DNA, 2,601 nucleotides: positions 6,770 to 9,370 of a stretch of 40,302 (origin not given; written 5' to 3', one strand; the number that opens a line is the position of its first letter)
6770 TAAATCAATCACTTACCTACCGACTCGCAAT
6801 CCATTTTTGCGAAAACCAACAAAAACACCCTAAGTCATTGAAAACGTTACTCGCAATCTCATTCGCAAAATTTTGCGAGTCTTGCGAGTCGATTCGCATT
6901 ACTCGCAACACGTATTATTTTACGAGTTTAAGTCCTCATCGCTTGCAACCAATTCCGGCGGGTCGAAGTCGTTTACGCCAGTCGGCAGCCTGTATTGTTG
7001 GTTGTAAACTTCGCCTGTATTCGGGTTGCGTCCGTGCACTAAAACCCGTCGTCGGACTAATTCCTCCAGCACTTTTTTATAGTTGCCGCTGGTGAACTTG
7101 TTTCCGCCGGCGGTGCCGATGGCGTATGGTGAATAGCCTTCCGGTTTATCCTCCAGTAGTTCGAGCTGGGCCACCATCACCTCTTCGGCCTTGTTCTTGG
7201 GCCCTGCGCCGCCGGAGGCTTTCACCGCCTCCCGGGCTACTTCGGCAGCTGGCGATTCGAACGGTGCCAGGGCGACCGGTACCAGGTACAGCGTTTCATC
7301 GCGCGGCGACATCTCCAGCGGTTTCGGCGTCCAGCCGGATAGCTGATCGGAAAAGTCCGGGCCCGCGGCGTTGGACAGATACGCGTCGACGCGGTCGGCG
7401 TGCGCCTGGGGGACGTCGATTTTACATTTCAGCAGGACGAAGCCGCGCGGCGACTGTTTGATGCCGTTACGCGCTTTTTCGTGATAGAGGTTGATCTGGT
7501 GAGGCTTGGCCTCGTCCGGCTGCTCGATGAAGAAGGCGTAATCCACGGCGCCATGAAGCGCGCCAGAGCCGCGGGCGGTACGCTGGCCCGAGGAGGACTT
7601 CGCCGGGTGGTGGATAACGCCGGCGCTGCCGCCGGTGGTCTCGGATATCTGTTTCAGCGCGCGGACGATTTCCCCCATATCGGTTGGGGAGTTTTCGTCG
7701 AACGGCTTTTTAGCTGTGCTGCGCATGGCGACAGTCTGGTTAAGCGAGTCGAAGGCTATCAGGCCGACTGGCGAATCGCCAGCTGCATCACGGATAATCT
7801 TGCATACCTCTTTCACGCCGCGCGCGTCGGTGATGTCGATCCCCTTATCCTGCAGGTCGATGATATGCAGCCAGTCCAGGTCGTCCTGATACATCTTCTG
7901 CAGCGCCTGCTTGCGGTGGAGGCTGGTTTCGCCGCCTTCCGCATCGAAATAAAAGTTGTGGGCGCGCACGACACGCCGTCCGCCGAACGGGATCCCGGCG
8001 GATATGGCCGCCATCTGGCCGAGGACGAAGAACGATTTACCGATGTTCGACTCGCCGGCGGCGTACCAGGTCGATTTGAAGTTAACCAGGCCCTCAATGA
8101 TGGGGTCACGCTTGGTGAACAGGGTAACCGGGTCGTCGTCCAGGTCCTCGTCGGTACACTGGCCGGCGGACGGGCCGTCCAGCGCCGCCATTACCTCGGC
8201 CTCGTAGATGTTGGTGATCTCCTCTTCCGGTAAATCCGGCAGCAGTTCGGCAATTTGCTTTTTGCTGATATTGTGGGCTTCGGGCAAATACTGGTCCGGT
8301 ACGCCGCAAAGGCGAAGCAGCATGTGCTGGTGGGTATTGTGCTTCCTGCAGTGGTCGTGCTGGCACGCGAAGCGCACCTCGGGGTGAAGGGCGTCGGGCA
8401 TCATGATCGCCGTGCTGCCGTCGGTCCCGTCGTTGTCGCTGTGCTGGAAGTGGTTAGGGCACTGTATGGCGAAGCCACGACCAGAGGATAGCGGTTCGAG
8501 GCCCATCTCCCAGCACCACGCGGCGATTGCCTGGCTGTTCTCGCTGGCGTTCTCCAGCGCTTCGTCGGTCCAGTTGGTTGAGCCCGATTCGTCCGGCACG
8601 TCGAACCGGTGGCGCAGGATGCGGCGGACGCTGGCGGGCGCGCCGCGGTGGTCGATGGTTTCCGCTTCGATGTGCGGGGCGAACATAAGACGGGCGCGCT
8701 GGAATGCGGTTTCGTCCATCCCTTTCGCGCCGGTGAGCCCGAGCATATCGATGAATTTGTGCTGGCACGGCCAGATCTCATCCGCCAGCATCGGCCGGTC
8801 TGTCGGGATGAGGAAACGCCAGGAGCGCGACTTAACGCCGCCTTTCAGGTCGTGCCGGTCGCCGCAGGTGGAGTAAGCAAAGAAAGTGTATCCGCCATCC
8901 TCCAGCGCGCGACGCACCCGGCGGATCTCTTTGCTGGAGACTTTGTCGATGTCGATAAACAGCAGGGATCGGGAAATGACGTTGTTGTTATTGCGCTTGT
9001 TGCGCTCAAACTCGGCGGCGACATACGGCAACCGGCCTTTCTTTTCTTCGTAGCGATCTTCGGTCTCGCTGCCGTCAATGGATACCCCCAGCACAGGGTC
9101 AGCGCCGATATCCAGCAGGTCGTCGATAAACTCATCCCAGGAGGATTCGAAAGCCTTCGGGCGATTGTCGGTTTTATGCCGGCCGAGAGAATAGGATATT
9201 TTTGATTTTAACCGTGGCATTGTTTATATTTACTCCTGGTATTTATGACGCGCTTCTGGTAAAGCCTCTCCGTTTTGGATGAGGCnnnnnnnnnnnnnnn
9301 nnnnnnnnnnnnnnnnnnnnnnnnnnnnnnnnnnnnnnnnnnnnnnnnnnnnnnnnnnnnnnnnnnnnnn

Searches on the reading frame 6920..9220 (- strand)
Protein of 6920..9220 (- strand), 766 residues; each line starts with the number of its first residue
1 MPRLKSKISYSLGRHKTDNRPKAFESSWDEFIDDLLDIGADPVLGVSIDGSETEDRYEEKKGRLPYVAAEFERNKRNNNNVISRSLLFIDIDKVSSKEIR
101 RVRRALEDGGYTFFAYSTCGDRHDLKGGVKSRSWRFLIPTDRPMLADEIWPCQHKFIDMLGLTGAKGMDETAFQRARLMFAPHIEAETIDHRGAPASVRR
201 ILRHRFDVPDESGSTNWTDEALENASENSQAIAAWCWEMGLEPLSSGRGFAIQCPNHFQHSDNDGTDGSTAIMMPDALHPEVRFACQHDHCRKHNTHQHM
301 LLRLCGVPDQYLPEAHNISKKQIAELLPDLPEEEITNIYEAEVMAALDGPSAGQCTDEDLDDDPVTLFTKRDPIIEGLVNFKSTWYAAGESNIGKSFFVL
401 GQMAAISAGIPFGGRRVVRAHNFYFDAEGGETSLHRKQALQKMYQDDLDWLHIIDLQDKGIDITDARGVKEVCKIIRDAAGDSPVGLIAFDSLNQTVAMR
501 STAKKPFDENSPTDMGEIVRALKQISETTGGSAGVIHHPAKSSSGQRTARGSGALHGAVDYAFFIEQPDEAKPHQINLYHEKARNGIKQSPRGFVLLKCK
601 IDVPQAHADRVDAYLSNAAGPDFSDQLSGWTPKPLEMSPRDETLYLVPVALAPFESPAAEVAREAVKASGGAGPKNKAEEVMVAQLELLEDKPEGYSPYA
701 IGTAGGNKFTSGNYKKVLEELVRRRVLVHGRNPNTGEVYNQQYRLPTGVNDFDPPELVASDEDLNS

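Call 28: search_dna_similar(query=window:6920-9220:-, collection=phages, mode=protein, max_rows=60, rows=spread, max_evalue=1e-50)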
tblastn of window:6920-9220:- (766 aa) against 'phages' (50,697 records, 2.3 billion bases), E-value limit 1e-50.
Records with a match: 246; places in all: 247; records where one place covers at least 80% of the query: 244.
Best place of each record, by identity: 95-99% 3; <60% 243.
By first word of the organism name: Escherichia 180; Salmonella 31; Serratia 5; Dhillonvirus 5; Shigella 5; Edwardsiella 4; Klebsiella 3; Kagunavirus 3; Enterobacter 2; Sodalis 2; and 5 more.
By host as written in the record: Escherichia coli 106; - 15; Escherichia coli K-12 MG1655 12; Escherichia coli K-12 10; Salmonella enterica 8; Escherichia sp. 8; Salmonella enterica subsp. enterica serovar Infantis 6; Salmonella enterica subsp. enterica serovar Typhimurium 4; and 46 more.
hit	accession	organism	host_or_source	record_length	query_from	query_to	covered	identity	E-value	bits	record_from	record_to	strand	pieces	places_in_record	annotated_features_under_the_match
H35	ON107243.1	Klebsiella phage 37P2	Klebsiella pneumoniae TCU_KP_37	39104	1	766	100%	98.3%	0e+0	1546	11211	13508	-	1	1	helicase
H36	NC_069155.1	Serratia phage Tsm2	Serratia marcescens IMBG291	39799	5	764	99%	59.6%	0e+0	888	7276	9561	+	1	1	putative replicative helicase/primease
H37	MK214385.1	Salmonella phage TS6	Salmonella sp.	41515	3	766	100%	53.8%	0e+0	822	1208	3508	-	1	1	replicative DNA helicase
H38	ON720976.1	Salmonella phage GRNsp27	Salmonella enterica subsp. enterica ...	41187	8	766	99%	53.8%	0e+0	821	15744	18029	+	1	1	hypothetical protein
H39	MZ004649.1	Salmonella phage vB_STM-ZS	Salmonella enterica subsp. enterica ...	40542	3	766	100%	53.3%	0e+0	813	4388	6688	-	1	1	putative replicative helicase/primease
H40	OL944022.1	Salmonella phage PhiSTP1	Salmonella enterica subsp. enterica ...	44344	8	766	99%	53.4%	0e+0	816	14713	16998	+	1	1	AAA family ATPase | hypothetical protein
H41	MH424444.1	Salmonella virus VSiP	Salmonella enterica subsp. enterica ...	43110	8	766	99%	53.2%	0e+0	807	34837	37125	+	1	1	DNA helicase/primase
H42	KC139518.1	Salmonella phage FSL SP-031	Salmonella enterica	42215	8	766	99%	53.0%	0e+0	806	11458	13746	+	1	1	putative phage replicative helicase/primease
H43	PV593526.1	Salmonella phage SaI_NFG_5579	Salmonella enterica subsp. enterica ...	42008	8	766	99%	53.0%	0e+0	805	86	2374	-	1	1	replicative helicase-primase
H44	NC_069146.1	Salmonella phage St162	Salmonella enterica sv. typhimurium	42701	8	766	99%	52.8%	0e+0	803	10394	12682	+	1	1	putative DNA primase/helicase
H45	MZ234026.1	Escherichia phage vB_EcoS-CHD2B1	Escherichia coli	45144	20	764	97%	49.2%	0e+0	655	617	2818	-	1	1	hypothetical protein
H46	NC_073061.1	Escherichia phage vB_EcoS-101114BS4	Escherichia coli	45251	20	764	97%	49.2%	0e+0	653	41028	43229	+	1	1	hypothetical protein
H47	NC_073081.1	Escherichia phage vB_EcoS_Sponge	Escherichia coli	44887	20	764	97%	49.1%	0e+0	649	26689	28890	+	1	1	putative DNA helicase/primase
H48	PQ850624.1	Escherichia phage RuthEpting_Bas85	Escherichia coli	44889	20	764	97%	49.1%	0e+0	651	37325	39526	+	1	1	replicative helicase-primase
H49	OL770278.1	Escherichia phage vB_EcoD_Opt212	Escherichia coli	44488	20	764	97%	49.0%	0e+0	649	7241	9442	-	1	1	putative DNA primase/helicase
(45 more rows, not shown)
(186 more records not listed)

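Call 37: search_protein_families(library=pfam, proteins=[window:6920-9220:-], max_evalue=0.01)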
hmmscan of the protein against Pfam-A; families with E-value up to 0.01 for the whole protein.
window:6920-9220:- (766 aa): 2 families
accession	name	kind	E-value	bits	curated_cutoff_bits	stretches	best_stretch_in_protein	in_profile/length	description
PF13481.12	AAA_25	-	1.7e-19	70.6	27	1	365-543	17-194/195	AAA domain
PF08800.15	BT4734-like_N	-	1.6e-05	25.5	22.4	1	61-122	3-67/134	BT4734-like, N-terminal domain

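Call 42: find_related_loci(query=A1, collection=viral_contigs, flank=10000)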
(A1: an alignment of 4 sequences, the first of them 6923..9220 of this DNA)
Query A1 (766 aa) in viral_contigs; peptide patterns used: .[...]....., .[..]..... (x = any residue, [..] = any of these).
158 stretches matched a pattern; 42 encode a relative of the query (tblastn E <= 1e-3); 41 distinct loci.
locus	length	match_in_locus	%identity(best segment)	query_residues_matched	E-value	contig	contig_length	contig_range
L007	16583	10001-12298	98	1-766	0e+0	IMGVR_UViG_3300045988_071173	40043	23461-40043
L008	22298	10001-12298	98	1-766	0e+0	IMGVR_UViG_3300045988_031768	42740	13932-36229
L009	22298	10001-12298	98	1-766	0e+0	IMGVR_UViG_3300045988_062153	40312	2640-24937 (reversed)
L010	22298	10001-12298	98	1-766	0e+0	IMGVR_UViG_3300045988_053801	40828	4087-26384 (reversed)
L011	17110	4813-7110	97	1-766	0e+0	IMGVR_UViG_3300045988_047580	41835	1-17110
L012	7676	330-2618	53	8-766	0e+0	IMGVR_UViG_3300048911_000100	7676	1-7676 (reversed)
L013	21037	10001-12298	98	1-766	0e+0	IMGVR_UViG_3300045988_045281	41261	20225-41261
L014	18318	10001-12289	53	8-765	0e+0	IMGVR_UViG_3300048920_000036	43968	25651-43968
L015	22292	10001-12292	52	4-764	0e+0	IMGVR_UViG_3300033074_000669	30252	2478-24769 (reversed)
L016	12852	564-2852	52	8-765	0e+0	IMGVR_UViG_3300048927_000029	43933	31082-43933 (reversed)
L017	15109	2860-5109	53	8-752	0e+0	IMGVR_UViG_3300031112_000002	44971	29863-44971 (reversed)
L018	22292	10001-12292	52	4-764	0e+0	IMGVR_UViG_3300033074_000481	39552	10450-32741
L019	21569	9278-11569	52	4-764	0e+0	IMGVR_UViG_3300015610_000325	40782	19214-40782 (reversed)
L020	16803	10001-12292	52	4-764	0e+0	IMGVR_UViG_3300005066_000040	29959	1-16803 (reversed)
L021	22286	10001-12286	54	8-766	0e+0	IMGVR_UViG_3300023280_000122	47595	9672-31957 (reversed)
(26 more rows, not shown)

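Call 52: find_homologous_proteins(query=window:6923-9220:-, max_evalue=1e-10)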
Query window:6923-9220:- (766 aa): 183 proteins with E <= 1e-10 among 8000 candidates; the best 120 are listed.
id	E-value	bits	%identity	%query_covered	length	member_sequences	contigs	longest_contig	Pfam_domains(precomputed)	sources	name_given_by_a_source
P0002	0.0e+0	1758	98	100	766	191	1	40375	PF13481.13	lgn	-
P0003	0.0e+0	1026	61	100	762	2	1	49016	PF13481.13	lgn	-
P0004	1.2e-297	1008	60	99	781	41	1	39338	PF13481.13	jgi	jgi:hypothetical protein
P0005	1.5e-294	997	59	99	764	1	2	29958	PF13481.13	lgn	-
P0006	3.1e-288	976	58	99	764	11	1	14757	PF13481.13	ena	-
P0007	1.5e-282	958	57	99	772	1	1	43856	PF13481.13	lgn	-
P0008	2.3e-282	957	57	99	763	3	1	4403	PF13481.13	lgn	-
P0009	1.7e-280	951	56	99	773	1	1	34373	PF13481.13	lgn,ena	-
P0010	1.9e-269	914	54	99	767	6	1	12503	PF13481.13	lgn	-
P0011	7.2e-269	912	54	99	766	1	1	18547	PF13481.13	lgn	-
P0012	6.0e-267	906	53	99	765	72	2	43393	PF13481.13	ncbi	ncbi:TPA: AAA family ATPase [Salmonella enterica]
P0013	1.1e-266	905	54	99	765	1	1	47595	PF13481.13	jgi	-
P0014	2.4e-266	904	54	99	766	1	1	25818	PF13481.13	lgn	-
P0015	4.1e-266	903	55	99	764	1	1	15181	PF13481.13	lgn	-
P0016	5.5e-266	903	53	99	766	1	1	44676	PF13481.13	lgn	-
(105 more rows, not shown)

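Call 81: search_solved_structures(query=window:6923-9220:-, max_evalue=1)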
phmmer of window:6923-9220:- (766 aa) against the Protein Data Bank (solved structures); distinct sequences matched with E-value up to 1: 0.

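Call 82: search_protein_families(library=phrogs, proteins=[window:6923-9220:-], max_evalue=0.00001)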
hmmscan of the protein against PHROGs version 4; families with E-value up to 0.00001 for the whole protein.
window:6923-9220:- (766 aa): 7 families
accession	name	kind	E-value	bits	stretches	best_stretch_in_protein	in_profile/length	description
phrog_3228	-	DNA, RNA and nucleotide metabolism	3.5e-265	883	1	6-755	4-748/766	replicative helicase-primase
phrog_906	-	DNA, RNA and nucleotide metabolism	4.4e-24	86.3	1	370-587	515-728/872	DNA polymerase/primase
phrog_2850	-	unknown function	2.9e-17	63.7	1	370-585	146-349/465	-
phrog_256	-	DNA, RNA and nucleotide metabolism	9.3e-16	58.5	1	6-184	4-169/798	DNA helicase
phrog_9765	-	DNA, RNA and nucleotide metabolism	5.5e-12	45.5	1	7-183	18-184/939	DNA primase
phrog_3123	-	unknown function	5.1e-10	39.5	1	374-577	333-548/583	-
phrog_239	-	DNA, RNA and nucleotide metabolism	7.7e-08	32.7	1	377-587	353-578/801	DNA primase/helicase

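Call 85: find_encoding_contigs(protein=P0003, flank=10000, max_places=1)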
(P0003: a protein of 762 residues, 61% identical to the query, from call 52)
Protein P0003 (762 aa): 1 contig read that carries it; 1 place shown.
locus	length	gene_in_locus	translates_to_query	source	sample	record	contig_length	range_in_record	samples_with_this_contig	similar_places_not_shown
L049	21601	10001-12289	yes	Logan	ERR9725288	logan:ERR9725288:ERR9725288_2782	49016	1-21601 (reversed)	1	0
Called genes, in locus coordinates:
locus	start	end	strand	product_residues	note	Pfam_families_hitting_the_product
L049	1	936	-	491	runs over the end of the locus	PF00176:SNF2-rel_dom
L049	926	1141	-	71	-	-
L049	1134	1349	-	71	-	-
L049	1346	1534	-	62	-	-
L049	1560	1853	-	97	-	-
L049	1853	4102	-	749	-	PF00476:DNA_pol_A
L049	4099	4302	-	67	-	-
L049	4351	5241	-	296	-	PF10991:Enc34_ssDNA-bd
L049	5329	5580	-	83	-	-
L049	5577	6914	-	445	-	PF10926:DUF2800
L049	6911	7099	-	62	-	-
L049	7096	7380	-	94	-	-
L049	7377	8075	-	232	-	PF18757:Nmad5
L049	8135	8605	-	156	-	-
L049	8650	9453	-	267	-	-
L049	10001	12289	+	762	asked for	PF13481:AAA_25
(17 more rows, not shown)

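Call 86: find_encoding_contigs(protein=P0007, flank=10000, max_places=1)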
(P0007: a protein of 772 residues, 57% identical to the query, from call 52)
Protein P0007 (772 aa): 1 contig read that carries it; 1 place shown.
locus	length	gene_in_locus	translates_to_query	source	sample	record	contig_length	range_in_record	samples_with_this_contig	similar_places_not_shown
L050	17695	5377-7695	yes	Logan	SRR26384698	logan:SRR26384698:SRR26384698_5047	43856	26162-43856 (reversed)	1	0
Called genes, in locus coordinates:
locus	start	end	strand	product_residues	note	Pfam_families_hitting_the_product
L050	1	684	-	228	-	?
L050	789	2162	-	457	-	PF10926:DUF2800, PF12705:PDDEXK_1 (weak)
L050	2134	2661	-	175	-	PF13392:HNH_3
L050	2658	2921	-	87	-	-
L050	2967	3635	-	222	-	PF18757:Nmad5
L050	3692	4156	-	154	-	-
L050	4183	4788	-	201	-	-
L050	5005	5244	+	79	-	PF01381:HTH_3, PF13443:HTH_26 (weak)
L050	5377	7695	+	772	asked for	PF13481:AAA_25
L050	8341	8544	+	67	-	-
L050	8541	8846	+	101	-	-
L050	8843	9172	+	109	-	-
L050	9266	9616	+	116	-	-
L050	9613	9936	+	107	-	-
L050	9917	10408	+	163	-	PF00959:Phage_lysozyme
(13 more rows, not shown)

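Call 87: find_encoding_contigs(protein=P0009, flank=10000, max_places=1)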
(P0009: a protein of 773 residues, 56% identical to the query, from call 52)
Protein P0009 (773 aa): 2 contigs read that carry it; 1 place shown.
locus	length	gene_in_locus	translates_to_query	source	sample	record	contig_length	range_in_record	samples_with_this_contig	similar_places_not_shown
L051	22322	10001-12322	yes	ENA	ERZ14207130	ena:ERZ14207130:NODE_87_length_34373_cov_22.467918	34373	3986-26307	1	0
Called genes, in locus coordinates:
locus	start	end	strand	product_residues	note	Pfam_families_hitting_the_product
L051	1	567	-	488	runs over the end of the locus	PF00270:DEAD (weak), PF00176:SNF2-rel_dom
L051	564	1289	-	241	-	-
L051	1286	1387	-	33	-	-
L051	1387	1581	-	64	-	-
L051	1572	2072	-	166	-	PF13392:HNH_3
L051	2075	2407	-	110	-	-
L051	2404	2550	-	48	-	-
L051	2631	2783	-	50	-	-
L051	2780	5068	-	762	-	PF00476:DNA_pol_A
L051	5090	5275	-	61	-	-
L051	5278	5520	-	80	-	-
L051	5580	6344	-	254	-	PF10991:Enc34_ssDNA-bd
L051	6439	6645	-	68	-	-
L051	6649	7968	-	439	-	PF10926:DUF2800, PF12705:PDDEXK_1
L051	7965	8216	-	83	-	-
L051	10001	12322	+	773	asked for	PF13481:AAA_25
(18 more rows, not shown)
